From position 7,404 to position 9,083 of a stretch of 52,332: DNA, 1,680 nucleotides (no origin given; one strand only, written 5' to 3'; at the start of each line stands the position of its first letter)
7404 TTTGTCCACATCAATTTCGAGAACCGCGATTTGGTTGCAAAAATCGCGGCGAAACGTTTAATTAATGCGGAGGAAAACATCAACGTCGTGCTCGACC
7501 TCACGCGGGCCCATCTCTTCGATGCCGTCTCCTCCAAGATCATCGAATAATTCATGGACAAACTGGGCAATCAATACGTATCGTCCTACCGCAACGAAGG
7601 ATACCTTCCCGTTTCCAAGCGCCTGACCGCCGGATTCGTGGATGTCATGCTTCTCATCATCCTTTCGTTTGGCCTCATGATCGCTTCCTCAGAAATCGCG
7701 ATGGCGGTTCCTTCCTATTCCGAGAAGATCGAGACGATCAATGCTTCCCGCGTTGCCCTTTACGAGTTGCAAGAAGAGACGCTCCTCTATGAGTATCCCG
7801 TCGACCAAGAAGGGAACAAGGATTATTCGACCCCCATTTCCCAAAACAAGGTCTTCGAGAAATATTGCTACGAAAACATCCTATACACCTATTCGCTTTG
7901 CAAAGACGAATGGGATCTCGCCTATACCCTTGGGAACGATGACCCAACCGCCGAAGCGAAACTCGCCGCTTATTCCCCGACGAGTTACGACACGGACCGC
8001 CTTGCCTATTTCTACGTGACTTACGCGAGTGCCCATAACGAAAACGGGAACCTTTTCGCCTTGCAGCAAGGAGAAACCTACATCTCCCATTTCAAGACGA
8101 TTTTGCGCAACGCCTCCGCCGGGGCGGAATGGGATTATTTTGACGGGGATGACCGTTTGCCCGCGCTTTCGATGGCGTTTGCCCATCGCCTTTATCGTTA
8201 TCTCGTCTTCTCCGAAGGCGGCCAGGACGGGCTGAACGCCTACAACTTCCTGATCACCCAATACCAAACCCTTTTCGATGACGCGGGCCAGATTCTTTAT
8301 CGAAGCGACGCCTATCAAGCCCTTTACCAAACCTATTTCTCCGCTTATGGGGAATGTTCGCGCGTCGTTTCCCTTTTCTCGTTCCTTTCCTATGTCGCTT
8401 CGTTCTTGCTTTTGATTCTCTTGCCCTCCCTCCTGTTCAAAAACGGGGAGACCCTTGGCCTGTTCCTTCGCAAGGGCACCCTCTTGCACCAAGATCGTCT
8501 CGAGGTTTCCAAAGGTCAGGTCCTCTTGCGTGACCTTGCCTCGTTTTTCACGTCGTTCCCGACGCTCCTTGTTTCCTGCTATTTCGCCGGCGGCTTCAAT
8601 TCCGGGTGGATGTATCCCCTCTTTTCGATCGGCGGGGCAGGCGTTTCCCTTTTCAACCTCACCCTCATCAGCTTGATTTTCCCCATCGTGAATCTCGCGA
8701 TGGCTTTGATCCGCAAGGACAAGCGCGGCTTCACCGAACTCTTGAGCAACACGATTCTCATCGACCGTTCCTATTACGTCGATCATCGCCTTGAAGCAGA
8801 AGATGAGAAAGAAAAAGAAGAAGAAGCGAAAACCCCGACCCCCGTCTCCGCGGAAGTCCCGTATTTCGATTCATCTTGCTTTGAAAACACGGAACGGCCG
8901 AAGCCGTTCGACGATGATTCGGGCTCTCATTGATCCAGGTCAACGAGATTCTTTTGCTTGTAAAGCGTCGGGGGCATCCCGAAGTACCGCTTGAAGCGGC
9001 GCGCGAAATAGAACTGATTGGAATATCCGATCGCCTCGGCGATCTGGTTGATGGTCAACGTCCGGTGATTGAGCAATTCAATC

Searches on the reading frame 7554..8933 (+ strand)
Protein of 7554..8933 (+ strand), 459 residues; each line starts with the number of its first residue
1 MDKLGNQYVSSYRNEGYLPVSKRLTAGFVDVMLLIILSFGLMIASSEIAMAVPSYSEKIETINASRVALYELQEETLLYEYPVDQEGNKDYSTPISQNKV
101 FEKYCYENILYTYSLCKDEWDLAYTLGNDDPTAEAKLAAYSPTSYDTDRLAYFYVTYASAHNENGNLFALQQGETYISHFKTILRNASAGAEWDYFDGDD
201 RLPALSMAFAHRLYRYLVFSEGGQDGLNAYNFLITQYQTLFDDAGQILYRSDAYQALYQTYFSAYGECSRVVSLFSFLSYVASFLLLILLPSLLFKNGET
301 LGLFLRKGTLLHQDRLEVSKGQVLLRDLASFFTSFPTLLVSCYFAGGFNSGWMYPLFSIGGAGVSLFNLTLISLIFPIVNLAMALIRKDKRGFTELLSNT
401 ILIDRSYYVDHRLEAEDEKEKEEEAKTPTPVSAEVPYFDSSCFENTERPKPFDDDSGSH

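Call 15: search_protein_families(library=pfam, proteins=[window:7554-8933:+], max_evalue=0.001)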
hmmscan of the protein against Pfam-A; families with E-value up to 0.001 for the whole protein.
window:7554-8933:+ (459 aa): 1 family
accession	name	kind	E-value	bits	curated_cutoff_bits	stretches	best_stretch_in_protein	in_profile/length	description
PF06271.18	RDD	-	2.9e-06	28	24.1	1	279-394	51-132/137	RDD family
